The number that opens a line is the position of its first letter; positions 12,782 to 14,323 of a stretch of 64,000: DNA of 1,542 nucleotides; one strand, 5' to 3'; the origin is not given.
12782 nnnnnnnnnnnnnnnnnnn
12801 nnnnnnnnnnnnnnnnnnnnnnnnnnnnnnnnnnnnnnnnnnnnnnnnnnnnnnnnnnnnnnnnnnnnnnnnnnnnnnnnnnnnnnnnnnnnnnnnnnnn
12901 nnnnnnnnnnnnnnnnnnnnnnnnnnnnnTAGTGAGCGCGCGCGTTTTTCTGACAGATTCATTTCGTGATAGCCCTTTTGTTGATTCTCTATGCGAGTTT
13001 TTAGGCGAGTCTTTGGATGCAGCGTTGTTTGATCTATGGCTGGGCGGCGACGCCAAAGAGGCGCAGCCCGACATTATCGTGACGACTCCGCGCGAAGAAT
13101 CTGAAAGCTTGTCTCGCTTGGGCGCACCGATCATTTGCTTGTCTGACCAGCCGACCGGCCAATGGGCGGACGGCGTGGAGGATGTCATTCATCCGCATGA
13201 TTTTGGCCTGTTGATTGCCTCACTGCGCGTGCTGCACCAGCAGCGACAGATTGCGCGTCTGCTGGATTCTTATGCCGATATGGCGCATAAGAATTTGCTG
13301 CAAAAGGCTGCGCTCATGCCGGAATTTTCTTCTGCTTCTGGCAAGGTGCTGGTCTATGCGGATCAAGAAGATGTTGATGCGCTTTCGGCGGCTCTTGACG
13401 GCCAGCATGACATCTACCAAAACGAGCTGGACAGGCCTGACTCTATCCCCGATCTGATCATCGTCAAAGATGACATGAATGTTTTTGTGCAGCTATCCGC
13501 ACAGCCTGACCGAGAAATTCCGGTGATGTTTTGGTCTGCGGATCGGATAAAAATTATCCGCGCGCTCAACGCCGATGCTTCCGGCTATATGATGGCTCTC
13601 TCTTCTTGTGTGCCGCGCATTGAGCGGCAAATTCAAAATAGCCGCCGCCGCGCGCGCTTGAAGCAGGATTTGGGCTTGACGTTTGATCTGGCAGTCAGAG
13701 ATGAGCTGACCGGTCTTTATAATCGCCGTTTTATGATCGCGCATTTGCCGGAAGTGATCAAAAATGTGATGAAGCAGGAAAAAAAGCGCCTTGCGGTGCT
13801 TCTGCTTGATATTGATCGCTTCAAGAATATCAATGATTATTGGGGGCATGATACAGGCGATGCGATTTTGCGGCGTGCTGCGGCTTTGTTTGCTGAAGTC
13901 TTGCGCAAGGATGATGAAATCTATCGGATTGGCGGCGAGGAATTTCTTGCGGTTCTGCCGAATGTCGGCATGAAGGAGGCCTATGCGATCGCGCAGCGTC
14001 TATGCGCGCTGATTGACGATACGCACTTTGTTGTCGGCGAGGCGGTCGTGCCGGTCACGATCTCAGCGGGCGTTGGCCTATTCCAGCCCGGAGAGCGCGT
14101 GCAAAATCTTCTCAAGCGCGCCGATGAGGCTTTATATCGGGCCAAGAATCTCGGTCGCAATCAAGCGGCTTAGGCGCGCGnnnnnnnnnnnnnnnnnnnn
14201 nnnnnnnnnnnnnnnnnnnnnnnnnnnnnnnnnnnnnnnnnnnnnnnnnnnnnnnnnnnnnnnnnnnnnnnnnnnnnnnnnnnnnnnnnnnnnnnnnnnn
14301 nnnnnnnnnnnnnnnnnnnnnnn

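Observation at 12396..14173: Lys-rich histone H1-like/HTH protein translationally coupled to a PleD-like GGDEF diguanylate cyclase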

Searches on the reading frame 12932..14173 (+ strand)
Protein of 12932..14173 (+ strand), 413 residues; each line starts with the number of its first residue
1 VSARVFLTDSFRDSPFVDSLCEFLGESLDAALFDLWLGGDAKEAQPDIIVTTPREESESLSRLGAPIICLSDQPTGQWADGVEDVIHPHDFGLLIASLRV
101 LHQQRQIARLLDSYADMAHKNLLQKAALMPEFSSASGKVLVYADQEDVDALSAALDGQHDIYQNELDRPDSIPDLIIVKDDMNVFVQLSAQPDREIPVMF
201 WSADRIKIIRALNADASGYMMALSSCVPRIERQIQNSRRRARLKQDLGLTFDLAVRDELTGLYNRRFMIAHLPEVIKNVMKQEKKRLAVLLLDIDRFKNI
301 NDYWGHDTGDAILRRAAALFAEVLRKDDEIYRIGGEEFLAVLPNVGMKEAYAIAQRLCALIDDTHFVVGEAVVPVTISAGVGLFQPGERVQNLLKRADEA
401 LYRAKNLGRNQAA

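Call 3: search_protein_families(library=pfam, proteins=[window:12932-14173:+], max_evalue=1)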
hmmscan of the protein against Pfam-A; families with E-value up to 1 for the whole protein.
window:12932-14173:+ (413 aa): 4 families
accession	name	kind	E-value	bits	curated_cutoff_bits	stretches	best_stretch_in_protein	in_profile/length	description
PF00990.26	GGDEF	-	2.7e-45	154.5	23.8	1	254-411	1-161/161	Diguanylate cyclase, GGDEF domain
PF22335.1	Cas10-Cmr2_palm2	-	3.5e-07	30.8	27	1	286-412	1-132/133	Cas10/Cmr2, second palm domain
PF17853.6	GGDEF_2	-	0.049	14.3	24.5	1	287-375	23-87/116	GGDEF-like domain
PF10915.13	DUF2709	-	0.26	11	23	1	258-288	122-152/237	Protein of unknown function (DUF2709)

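Call 4: search_protein_families(library=ncbifam, proteins=[window:12932-14173:+], max_evalue=1)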
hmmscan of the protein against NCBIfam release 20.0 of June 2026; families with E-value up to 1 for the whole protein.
window:12932-14173:+ (413 aa): 22 families
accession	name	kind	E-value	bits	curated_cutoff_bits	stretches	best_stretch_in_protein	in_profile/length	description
NF007135.0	PRK09581.1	equivalog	5.9e-55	186.9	474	1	173-411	199-451/457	PleD family two-component system response regulator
NF007380.0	PRK09894.1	equivalog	4e-48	164.3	256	1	254-411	129-283/296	diguanylate cyclase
NF038266.1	diguan_SiaD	equivalog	3.4e-47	161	290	1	229-411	68-251/252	biofilm regulation diguanylate cyclase SiaD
TIGR00254.1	GGDEF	domain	8.7e-45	152.4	37.4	1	253-411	4-163/168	diguanylate cyclase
NF007423.1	PRK09966.1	equivalog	1.2e-36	126.5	325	1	253-405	238-390/390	diguanylate cyclase DgcN/YfiN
NF041606.1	dguan_cyc_DgcA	equivalog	3.8e-33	114.8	370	1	253-411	177-335/340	diguanylate cyclase DgcA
NF047654.1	DiguCycDgcRLepto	equivalog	1e-32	113.3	500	1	192-411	73-292/295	diguanylate cyclase DgcR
NF007298.0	PRK09776.1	equivalog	3.5e-32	111.3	1135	1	254-411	684-841/1111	diguanylate cyclase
NF011955.1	PRK15426.1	equivalog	1.1e-30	106.3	408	1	254-411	398-557/564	cellulose biosynthesis regulator diguanylate cyclase DgcQ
NF051473.1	DigCycDgcsShew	equivalog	2.7e-30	105.7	400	1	254-411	135-287/291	diguanylate cyclase DgcS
NF047872.1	GGDEF_GdpS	equivalog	3.6e-28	98.8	400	1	256-411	189-346/355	GGDEF domain-containing protein GdpS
NF040885.1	diguan_DgcJ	equivalog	1.7e-25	89.8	500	1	255-409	342-490/493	diguanylate cyclase DgcJ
NF045675.1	PhdiestaseDibA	equivalog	2.2e-24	85.8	980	1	252-411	201-360/623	phosphodiesterase DibA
NF007599.0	PRK10245.1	equivalog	3.6e-24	84.9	402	1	253-411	209-366/371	diguanylate cyclase AdrA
NF007474.0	PRK10060.1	equivalog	1.1e-23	83.3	782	1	252-411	235-391/663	cyclic di-GMP phosphodiesterase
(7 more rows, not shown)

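Call 11: find_homologous_proteins(query=window:12932-14170:+, max_evalue=1e-10)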
Query window:12932-14170:+ (413 aa): 3274 proteins with E <= 1e-10 among 8000 candidates; the best 120 are listed.
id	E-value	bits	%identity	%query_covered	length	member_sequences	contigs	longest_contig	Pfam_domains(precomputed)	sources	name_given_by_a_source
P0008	1.9e-270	914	100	100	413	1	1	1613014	PF22335.2,PF00990.27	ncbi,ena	-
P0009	2.1e-149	516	59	100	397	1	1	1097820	PF00990.27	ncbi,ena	-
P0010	1.9e-147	509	59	100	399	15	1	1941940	PF00990.27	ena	-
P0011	1.1e-99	352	45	100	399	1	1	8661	PF22335.2,PF00990.27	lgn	-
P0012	1.3e-95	339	43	100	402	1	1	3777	PF00990.27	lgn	-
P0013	4.1e-80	288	37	100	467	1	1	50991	PF00990.27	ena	-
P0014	3.3e-52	196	40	41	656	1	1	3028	PF22335.2,PF00563.26,PF00990.27,PF17853.7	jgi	jgi:diguanylate cyclase (GGDEF)-like protein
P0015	2.6e-51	193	44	41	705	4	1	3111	PF22335.2,PF00563.26,PF00990.27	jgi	jgi:diguanylate cyclase (GGDEF)-like protein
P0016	1.5e-49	187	41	39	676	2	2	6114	PF22335.2,PF00990.27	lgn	-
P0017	2.1e-48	183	41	41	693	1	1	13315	PF22335.2,PF00563.26,PF00990.27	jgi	jgi:diguanylate cyclase (GGDEF)-like protein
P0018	4.9e-46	175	45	41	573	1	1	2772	PF00990.27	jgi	jgi:diguanylate cyclase (GGDEF)-like protein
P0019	1.5e-43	167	45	41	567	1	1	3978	PF00990.27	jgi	jgi:diguanylate cyclase (GGDEF)-like protein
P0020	2.5e-43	167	39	43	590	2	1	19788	PF00990.27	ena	-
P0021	3.2e-42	163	34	38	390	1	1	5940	PF24898.3,PF00990.27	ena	-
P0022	9.5e-40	155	34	64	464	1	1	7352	PF22335.2,PF00990.27,PF00072.31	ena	-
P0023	1.5e-39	154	34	68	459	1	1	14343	PF23198.2,PF00990.27,PF00072.31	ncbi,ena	-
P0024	1.8e-39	154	38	56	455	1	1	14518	PF00990.27,PF00072.31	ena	-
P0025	2.9e-39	153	37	53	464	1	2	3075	PF22335.2,PF00990.27,PF00072.31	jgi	jgi:two-component system, cell cycle response regulator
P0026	3.4e-39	153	38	58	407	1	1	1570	PF00990.27,PF00072.31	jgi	jgi:two-component system cell cycle response regulator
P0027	6.7e-39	152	40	38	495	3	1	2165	PF00990.27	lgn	-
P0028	7.6e-39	152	37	54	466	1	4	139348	PF22335.2,PF00990.27,PF00072.31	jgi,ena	jgi:two-component system cell cycle response regulator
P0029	1.3e-38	151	38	53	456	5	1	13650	PF23198.2,PF00990.27,PF00072.31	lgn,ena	-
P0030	3.3e-38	150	31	100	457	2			PF00990.27,PF00072.31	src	-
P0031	7.7e-38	148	31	100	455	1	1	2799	PF00990.27,PF00072.31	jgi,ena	jgi:two-component system cell cycle response regulator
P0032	9.2e-38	148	40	50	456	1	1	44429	PF00990.27,PF00072.31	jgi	jgi:two-component system, cell cycle response regulator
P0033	1.2e-37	148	38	53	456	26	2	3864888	PF00990.27,PF00072.31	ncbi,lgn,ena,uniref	ncbi:PleD family two-component system response regulator [Pelagibacterium sp.]|uniref:PleD family tw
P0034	2.3e-37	147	37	53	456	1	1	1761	PF00990.27,PF00072.31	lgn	-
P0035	2.4e-37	147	37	37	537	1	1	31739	PF00990.27,PF17853.7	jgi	jgi:diguanylate cyclase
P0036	3.4e-37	146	38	62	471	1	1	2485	PF00990.27,PF00072.31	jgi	jgi:two-component system, cell cycle response regulator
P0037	4.8e-37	146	30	100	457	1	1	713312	PF00990.27,PF00072.31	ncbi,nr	ncbi:MAG: PleD family two-component system response regulator [Rhizobiales bacterium]|nr:PleD family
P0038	5.3e-37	146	38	53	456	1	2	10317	PF00990.27,PF00072.31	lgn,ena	-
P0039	6.1e-37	146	35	69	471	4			PF00990.27,PF00072.31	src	-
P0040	7.8e-37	145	35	56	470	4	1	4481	PF00990.27,PF00072.31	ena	-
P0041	8.3e-37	145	37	58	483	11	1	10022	PF02861.26,PF00990.27,PF00072.31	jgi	jgi:two-component system, cell cycle response regulator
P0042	9.3e-37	145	31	100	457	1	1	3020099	PF00990.27,PF00072.31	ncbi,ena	-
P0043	1.0e-36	145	39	50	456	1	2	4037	PF00990.27,PF00072.31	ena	-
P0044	1.1e-36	145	41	53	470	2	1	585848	PF00990.27,PF00072.31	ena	-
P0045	1.1e-36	145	38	56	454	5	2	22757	PF00990.27,PF00072.31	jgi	jgi:two-component system, cell cycle response regulator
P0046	1.1e-36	145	38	58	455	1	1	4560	PF23198.2,PF00990.27,PF00072.31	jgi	jgi:two-component system cell cycle response regulator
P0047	1.2e-36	145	30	100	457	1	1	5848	PF00990.27,PF00072.31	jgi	-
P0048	1.2e-36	145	38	54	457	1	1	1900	PF00990.27,PF00072.31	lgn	-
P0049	1.5e-36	144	34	67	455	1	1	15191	PF23198.2,PF00990.27,PF00072.31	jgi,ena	-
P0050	1.5e-36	144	37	58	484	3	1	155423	PF00990.27,PF00072.31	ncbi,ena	-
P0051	1.8e-36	144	33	67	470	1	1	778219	PF00990.27,PF00072.31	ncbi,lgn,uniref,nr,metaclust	ncbi:PleD family two-component system response regulator [Azospirillum halopraeferens]|uniref:PleD f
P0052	3.6e-36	143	38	54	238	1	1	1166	PF00990.27,PF00072.31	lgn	-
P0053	3.7e-36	143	35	58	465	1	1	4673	PF00990.27,PF00072.31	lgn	-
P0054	3.7e-36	143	30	100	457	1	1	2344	PF00990.27,PF00072.31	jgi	jgi:two-component system cell cycle response regulator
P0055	4.2e-36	143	34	68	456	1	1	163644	PF00990.27,PF00072.31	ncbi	-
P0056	4.5e-36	143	31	100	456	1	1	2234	PF23198.2,PF00990.27,PF00072.31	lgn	-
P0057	4.7e-36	143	30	100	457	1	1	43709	PF00990.27,PF00072.31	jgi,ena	-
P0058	4.7e-36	143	30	100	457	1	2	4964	PF00990.27,PF00072.31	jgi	jgi:two-component system cell cycle response regulator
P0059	5.0e-36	143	30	100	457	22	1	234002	PF00990.27,PF00072.31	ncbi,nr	ncbi:MAG: PleD family two-component system response regulator [Xanthobacteraceae bacterium]|nr:PleD 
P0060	5.0e-36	143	39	54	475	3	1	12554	PF00990.27,PF00072.31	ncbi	-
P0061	5.0e-36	143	30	100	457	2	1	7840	PF00990.27,PF00072.31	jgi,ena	-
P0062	5.0e-36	143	37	53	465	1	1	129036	PF00990.27,PF00072.31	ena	-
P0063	5.1e-36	143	30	100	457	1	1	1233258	PF00990.27,PF00072.31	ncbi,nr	ncbi:MAG: PleD family two-component system response regulator [Xanthobacteraceae bacterium]|nr:PleD 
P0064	5.6e-36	142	31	100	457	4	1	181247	PF00990.27,PF00072.31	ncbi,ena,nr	ncbi:MAG: PleD family two-component system response regulator [Xanthobacteraceae bacterium]|nr:PleD 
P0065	6.1e-36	142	38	54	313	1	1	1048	PF00990.27,PF00072.31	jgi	jgi:two-component system cell cycle response regulator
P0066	6.5e-36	142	39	53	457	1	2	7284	PF00990.27,PF00072.31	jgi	jgi:two-component system cell cycle response regulator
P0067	7.8e-36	142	30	100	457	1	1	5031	PF00990.27,PF00072.31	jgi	jgi:two-component system, cell cycle response regulator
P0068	7.8e-36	142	36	56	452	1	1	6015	PF00990.27,PF00072.31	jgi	-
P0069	7.8e-36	142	36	56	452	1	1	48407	PF00990.27,PF00072.31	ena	-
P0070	8.2e-36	142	39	54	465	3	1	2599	PF00990.27,PF00072.31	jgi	jgi:two-component system cell cycle response regulator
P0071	9.3e-36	142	39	38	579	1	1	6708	PF00990.27,PF17853.7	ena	-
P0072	9.6e-36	142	31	100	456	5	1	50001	PF00990.27,PF00072.31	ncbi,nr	ncbi:MAG: PleD family two-component system response regulator [Devosiaceae bacterium]|nr:PleD family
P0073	1.0e-35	142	30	100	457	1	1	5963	PF00990.27,PF00072.31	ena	-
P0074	1.1e-35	141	38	54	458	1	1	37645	PF23198.2,PF00990.27,PF00072.31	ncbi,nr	ncbi:MAG: PleD family two-component system response regulator [Alphaproteobacteria bacterium]|nr:Ple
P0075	1.1e-35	141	39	58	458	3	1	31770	PF23198.2,PF00990.27,PF00072.31,PF17853.7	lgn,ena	-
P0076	1.1e-35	141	30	100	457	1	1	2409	PF00990.27,PF00072.31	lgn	-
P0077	1.1e-35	141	44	39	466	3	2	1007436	PF00990.27,PF00072.31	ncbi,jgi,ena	-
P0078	1.2e-35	141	36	54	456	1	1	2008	PF23198.2,PF00990.27,PF00072.31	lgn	-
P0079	1.2e-35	141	37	54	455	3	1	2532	PF00990.27,PF00072.31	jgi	jgi:two-component system cell cycle response regulator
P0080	1.4e-35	141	35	67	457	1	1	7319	PF00990.27,PF00072.31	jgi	jgi:two-component system cell cycle response regulator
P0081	1.4e-35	141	34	68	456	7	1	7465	PF23198.2,PF00990.27,PF00072.31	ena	-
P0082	1.4e-35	141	37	53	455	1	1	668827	PF00990.27,PF00072.31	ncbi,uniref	ncbi:two-component system cell cycle response regulator [Devosia sp. UYZn731]|uniref:PleD family two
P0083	1.5e-35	141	31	86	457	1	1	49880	PF00990.27,PF00072.31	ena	-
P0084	1.6e-35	141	29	100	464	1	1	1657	PF00990.27,PF00072.31,PF17853.7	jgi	-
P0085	1.6e-35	141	36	56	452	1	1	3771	PF00990.27,PF00072.31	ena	-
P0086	1.7e-35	141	45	39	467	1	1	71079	PF00990.27,PF00072.31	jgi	-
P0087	1.9e-35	141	31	100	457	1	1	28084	PF00990.27,PF00072.31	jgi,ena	-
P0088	1.9e-35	141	38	54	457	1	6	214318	PF00990.27,PF00072.31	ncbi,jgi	jgi:two-component system cell cycle response regulator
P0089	2.0e-35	141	31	100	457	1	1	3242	PF00990.27,PF00072.31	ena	-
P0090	2.0e-35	141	38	53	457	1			PF00990.27,PF00072.31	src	-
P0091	2.2e-35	140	35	62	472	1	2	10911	PF00990.27,PF00072.31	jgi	jgi:two-component system, cell cycle response regulator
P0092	2.2e-35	140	30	100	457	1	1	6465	PF00990.27,PF00072.31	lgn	-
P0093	2.2e-35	140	35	58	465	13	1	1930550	PF00990.27,PF00072.31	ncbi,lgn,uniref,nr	ncbi:PleD family two-component system response regulator (plasmid) [Azospirillum argentinense]|unire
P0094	2.2e-35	140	33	58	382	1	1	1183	PF00990.27,PF00072.31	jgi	-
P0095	2.5e-35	140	35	58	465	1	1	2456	PF00990.27,PF00072.31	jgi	-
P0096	2.6e-35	140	37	54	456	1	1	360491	PF00990.27,PF00072.31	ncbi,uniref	ncbi:PleD family two-component system response regulator [Pelagibacterium mangrovi]|uniref:PleD fami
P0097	2.6e-35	140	37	54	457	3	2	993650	PF00990.27,PF00072.31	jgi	jgi:two-component system cell cycle response regulator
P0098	2.8e-35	140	37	54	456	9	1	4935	PF23198.2,PF00990.27,PF00072.31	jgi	jgi:two-component system cell cycle response regulator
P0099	2.9e-35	140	30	100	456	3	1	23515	PF23198.2,PF00990.27,PF00072.31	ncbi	-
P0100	3.2e-35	140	38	54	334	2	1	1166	PF00990.27,PF00072.31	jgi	jgi:two-component system cell cycle response regulator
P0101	3.3e-35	140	34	67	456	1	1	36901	PF00990.27,PF00072.31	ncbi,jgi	-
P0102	3.4e-35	140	38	54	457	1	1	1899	PF00990.27,PF00072.31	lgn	-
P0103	3.7e-35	140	32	100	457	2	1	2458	PF23198.2,PF00990.27,PF00072.31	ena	-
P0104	3.8e-35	140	37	54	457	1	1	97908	PF00990.27,PF00072.31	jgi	jgi:two-component system cell cycle response regulator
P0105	3.8e-35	140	38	54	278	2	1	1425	PF00990.27,PF00072.31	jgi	jgi:two-component system cell cycle response regulator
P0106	3.9e-35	140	34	68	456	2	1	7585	PF00990.27,PF00072.31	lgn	-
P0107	4.2e-35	139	30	84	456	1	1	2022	PF23198.2,PF00990.27,PF00072.31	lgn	-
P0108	4.3e-35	139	38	50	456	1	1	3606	PF23198.2,PF00990.27,PF00072.31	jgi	jgi:two-component system cell cycle response regulator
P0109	4.4e-35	139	37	54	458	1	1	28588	PF23198.2,PF00990.27,PF00072.31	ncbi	-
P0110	4.5e-35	139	36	58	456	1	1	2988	PF00990.27,PF00072.31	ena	-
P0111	4.7e-35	139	37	56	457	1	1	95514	PF00990.27,PF00072.31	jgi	jgi:two-component system, cell cycle response regulator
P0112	4.8e-35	139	38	58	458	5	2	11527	PF23198.2,PF00990.27,PF00072.31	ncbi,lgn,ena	-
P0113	4.8e-35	139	32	58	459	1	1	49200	PF00990.27,PF00072.31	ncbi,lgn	-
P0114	5.2e-35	139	32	100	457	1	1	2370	PF00990.27,PF00072.31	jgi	jgi:two-component system cell cycle response regulator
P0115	5.3e-35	139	35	68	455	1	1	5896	PF23198.2,PF00990.27,PF00072.31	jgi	jgi:two-component system cell cycle response regulator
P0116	5.3e-35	139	37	54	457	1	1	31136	PF00990.27,PF00072.31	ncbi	-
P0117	5.4e-35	139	29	100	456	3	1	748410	PF00990.27,PF00072.31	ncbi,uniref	ncbi:PleD family two-component system response regulator [Enterovirga sp. CN4-39]|uniref:PleD family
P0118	5.6e-35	139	38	50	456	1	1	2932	PF00990.27,PF00072.31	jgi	jgi:two-component system cell cycle response regulator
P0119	5.7e-35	139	43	39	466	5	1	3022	PF23198.2,PF00990.27,PF00072.31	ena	-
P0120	6.0e-35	139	31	100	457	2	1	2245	PF00990.27,PF00072.31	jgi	jgi:two-component system cell cycle response regulator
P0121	6.0e-35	139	30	100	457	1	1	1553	PF00990.27,PF00072.31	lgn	-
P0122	6.1e-35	139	33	68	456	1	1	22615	PF00990.27,PF00072.31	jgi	jgi:two-component system cell cycle response regulator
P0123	6.1e-35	139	39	50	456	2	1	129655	PF23198.2,PF00990.27,PF00072.31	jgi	jgi:two-component system cell cycle response regulator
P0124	6.4e-35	139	38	54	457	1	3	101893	PF00990.27,PF00072.31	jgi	jgi:two-component system cell cycle response regulator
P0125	6.8e-35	139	31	100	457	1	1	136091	PF00990.27,PF00072.31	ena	-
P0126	7.3e-35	139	37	54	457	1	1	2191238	PF00990.27,PF00072.31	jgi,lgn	-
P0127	7.4e-35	139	29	100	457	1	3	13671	PF00990.27,PF00072.31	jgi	jgi:two-component system cell cycle response regulator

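Call 38: find_encoding_contigs(protein=P0023, flank=4000, max_places=2)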
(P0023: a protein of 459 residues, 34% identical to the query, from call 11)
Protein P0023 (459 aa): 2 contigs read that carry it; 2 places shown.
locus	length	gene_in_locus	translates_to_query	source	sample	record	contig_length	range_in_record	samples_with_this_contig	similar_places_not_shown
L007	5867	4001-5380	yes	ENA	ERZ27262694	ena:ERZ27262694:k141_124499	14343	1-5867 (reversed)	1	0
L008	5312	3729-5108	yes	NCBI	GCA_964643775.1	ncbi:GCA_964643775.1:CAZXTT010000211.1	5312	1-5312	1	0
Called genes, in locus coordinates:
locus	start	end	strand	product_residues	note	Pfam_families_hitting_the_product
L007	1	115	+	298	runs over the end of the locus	PF08904:EipB_like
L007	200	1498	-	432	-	PF00817:IMS, PF11799:IMS_C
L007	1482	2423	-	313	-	PF00480:ROK, PF01869:BcrAD_BadFG (faint)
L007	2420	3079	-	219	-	-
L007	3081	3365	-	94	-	PF12096:DUF3572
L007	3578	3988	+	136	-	PF00072:Response_reg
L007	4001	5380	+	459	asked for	PF00072:Response_reg, PF23198:PDE8A_N (faint), PF00072:Response_reg, PF00990:GGDEF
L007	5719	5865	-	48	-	?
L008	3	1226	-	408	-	?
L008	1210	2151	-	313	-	PF00480:ROK, PF01869:BcrAD_BadFG (faint)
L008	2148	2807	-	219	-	-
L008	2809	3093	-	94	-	PF12096:DUF3572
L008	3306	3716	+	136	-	PF00072:Response_reg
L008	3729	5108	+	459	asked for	PF00072:Response_reg, PF23198:PDE8A_N (faint), PF00072:Response_reg, PF00990:GGDEF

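Call 39: find_encoding_contigs(protein=P0077, flank=4000, max_places=2)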
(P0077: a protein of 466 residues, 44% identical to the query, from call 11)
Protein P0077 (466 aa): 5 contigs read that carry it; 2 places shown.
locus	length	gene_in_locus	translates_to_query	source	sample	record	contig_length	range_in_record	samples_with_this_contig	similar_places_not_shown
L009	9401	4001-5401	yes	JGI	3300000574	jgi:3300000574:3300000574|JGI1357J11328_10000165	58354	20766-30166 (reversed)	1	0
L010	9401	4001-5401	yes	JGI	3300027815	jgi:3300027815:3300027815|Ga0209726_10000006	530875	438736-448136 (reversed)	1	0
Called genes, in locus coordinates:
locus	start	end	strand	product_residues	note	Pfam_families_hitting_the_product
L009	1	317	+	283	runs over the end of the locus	PF12146:Hydrolase_4, PF00561:Abhydrolase_1, PF12697:Abhydrolase_6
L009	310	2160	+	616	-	PF04290:DctQ, PF06808:DctM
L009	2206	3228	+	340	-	PF03480:DctP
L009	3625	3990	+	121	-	PF00072:Response_reg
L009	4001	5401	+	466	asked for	PF00072:Response_reg, PF00990:GGDEF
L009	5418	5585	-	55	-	PF00471:Ribosomal_L33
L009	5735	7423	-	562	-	PF00595:PDZ, PF13180:PDZ_2, PF17820:PDZ_6, PF03572:Peptidase_S41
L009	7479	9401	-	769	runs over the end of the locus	PF17876:CSD2, PF00773:RNB, PF00575:S1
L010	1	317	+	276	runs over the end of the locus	PF00561:Abhydrolase_1, PF12146:Hydrolase_4, PF12697:Abhydrolase_6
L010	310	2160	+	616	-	PF04290:DctQ, PF06808:DctM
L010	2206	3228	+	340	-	PF03480:DctP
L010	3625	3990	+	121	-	PF00072:Response_reg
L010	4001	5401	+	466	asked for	PF00072:Response_reg, PF00990:GGDEF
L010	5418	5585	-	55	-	PF00471:Ribosomal_L33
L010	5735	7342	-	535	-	PF00595:PDZ, PF13180:PDZ_2, PF17820:PDZ_6, PF03572:Peptidase_S41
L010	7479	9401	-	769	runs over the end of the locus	PF17876:CSD2, PF00773:RNB, PF00575:S1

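Call 45: predict_structure(alignment_id=A8)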
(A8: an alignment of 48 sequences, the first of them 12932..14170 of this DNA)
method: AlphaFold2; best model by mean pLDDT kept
length: 413 residues; sequences in the alignment: 48
mean_pLDDT: 87.7   pTM: 0.71
mean pLDDT of the five models: 87.7, 86.4, 86.1, 85.2, 84.6
residues with pLDDT >= 90: 242; 70-90: 135; 50-70: 34; < 50: 2
segments of 3 or more residues with pLDDT < 50: none
pLDDT, mean of each block of 10 residues (from residue 1): 86 81 71 81 91 83 90 70 88 91 87 71 52 76 95 92 76 92 93 82 96 94 89 87 78 85 92 92 94 96 94 96 93 96 96 97 91 95 95 97 96 96
secondary structure, 60 per line:
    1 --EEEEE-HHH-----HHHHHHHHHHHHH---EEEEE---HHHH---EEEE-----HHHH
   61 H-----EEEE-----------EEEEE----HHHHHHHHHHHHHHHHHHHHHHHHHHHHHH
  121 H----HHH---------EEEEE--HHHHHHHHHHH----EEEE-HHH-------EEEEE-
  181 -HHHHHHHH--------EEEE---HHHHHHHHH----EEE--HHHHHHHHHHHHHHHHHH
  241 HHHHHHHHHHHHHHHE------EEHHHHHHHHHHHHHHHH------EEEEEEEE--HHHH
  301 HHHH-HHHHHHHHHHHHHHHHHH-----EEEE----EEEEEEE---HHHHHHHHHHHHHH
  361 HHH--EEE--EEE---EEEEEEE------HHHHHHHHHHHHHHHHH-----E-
elements in order: E3-7 H17-29 E33-37 H41-44 E48-51 H57-61 E67-70 E82-86 H91-121 E138-142 H145-155 E160-163 E175-179 H182-189 E198-201 H205-213 E218-220 H223-255 H265-280 E287-294 H297-304 H306-323 E329-332 E337-343 H347-363 E366-368 E371-373 E377-383 H390-406
